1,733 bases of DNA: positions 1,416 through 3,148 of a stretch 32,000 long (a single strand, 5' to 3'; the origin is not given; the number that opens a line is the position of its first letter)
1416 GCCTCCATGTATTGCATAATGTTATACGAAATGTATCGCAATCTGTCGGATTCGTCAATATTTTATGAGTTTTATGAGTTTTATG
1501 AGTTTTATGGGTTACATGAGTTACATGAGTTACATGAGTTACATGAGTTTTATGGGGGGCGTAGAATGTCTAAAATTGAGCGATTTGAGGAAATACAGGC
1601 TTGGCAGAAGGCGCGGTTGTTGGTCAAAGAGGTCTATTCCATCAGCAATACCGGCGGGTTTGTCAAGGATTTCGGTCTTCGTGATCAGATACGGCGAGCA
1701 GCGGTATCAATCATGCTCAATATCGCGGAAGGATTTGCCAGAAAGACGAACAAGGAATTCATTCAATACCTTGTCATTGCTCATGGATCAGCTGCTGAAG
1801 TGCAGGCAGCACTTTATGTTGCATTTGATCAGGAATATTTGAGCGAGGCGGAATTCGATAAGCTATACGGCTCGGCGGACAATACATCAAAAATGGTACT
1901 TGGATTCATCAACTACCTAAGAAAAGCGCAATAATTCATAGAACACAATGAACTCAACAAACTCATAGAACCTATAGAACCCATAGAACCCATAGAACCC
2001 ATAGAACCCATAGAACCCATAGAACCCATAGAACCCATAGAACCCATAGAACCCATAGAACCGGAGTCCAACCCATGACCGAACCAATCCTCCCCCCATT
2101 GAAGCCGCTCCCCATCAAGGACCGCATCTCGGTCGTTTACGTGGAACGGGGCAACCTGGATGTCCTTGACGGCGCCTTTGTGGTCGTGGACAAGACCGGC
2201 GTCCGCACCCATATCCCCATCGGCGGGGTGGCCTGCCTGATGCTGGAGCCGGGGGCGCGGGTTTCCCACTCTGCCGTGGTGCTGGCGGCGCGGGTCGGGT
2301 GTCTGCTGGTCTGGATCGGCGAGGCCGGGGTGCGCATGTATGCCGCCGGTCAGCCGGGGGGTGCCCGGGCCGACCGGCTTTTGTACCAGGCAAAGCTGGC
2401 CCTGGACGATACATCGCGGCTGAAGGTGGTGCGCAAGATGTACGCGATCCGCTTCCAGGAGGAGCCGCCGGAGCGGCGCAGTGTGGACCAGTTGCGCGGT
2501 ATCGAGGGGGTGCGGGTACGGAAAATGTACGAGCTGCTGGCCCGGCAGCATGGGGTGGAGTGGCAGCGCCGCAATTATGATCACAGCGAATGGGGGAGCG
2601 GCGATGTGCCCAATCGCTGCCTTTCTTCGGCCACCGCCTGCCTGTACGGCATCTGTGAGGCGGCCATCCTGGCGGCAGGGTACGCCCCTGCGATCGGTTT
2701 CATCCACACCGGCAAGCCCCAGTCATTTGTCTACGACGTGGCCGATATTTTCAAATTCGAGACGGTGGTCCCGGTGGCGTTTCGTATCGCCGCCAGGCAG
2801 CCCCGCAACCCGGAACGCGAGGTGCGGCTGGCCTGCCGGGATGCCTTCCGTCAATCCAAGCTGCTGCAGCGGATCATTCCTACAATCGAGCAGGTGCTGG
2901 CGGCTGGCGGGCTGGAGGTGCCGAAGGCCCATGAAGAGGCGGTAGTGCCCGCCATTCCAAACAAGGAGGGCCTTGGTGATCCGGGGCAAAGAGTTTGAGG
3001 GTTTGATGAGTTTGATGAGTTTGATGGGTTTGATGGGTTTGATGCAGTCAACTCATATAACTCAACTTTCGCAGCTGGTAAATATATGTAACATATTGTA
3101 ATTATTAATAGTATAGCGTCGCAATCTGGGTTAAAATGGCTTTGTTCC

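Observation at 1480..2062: Avd-like four-helix-bundle gene enclosed within 14 bp by inverted tandem arrays of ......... nonamers, inside a I-E cas operon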

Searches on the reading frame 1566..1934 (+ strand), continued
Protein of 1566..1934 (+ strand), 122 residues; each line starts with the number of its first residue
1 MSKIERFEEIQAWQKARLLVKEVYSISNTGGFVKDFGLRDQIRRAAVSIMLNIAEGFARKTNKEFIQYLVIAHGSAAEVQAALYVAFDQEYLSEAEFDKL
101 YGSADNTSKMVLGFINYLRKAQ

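Call 102: find_related_loci(query=A1, collection=viral_contigs, flank=2000)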
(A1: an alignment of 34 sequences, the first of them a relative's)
Query A1 (122 aa) in viral_contigs; peptide patterns used: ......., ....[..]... (x = any residue, [..] = any of these).
40 stretches matched a pattern, but none encodes a relative of the query by tblastn (E <= 1e-3).

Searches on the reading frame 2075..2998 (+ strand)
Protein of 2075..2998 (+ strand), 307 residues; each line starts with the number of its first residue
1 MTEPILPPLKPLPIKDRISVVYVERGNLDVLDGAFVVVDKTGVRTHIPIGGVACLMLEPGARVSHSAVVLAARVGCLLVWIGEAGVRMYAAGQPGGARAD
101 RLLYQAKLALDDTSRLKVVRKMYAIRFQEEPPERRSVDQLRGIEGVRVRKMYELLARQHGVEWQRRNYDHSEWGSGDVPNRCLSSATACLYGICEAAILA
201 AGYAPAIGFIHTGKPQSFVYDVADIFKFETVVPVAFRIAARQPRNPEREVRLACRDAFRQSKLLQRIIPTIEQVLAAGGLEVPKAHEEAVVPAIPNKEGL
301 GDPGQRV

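Call 7: search_protein_families(library=pfam, proteins=[window:2075-2998:+])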
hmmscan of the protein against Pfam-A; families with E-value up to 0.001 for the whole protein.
window:2075-2998:+ (307 aa): 1 family
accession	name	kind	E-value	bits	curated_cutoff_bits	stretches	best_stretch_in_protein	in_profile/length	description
PF01867.21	Cas_Cas1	-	6.8e-16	58.7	22.3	2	132-242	143-253/283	CRISPR associated protein Cas1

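Call 18: find_encoding_contigs(protein=window:2075-2998:+, flank=10000, max_places=10)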
Protein window:2075-2998:+ (307 aa): 2 contigs read that carry it; 2 places shown.
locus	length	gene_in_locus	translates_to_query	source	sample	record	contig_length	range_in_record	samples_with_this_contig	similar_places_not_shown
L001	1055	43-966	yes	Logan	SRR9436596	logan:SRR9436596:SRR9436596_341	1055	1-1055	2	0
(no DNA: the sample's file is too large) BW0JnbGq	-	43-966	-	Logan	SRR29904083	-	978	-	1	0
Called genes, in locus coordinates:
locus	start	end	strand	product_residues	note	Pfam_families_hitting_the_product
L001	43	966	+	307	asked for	PF01867:Cas_Cas1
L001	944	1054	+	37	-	?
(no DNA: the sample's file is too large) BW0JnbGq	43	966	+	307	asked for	PF01867:Cas_Cas1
